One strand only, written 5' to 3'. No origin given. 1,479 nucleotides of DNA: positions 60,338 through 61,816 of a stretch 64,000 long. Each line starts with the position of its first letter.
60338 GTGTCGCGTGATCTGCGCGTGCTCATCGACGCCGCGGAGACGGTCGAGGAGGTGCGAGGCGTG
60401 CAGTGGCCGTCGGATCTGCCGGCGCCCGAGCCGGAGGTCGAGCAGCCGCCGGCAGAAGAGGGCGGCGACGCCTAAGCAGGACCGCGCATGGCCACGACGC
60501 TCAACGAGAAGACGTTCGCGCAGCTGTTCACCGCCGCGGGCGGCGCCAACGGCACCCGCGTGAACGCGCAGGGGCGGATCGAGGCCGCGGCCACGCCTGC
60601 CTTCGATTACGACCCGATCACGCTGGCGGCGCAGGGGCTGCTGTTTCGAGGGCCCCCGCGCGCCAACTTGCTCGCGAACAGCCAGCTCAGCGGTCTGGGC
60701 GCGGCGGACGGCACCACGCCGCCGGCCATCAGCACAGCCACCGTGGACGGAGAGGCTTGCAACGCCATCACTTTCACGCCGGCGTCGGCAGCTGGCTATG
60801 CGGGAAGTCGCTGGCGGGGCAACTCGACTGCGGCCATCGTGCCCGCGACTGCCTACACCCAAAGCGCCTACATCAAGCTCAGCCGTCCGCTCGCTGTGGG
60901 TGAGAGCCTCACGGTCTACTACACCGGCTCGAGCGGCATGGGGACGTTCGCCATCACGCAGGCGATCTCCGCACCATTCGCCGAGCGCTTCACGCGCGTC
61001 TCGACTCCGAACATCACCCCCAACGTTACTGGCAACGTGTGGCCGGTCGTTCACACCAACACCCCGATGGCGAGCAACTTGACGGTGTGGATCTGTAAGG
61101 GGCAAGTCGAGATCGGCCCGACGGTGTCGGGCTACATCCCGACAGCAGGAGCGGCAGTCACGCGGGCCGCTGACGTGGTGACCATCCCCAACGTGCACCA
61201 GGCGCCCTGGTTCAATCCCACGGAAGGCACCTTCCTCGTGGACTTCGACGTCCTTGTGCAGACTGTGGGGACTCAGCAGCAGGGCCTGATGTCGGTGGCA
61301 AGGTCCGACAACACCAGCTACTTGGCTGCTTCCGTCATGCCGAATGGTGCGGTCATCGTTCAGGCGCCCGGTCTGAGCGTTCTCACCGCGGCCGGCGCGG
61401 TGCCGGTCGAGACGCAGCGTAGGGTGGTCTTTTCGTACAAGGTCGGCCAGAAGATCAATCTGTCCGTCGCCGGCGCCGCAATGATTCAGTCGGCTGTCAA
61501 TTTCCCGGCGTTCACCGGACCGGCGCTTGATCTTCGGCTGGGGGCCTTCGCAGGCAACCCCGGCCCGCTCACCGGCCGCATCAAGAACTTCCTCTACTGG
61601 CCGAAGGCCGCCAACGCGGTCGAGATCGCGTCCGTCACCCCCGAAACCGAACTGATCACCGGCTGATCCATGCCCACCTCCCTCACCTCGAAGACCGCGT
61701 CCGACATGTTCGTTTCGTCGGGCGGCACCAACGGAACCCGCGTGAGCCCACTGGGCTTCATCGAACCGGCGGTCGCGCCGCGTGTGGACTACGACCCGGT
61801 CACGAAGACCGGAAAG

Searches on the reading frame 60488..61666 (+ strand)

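Call 14: search_protein_families(library=phrogs, proteins=[window:60488-61666:+], max_evalue=0.001)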
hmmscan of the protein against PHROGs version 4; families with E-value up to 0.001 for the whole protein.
window:60488-61666:+ (392 aa): 3 families
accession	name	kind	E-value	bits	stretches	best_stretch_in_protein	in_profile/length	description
phrog_5939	-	tail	2.7e-31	109.8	1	10-387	367-764/801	tail protein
phrog_1419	-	tail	2.8e-05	23.5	1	182-236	589-643/793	tail protein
phrog_34853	-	unknown function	0.00025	20.7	0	199-232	233-266/555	-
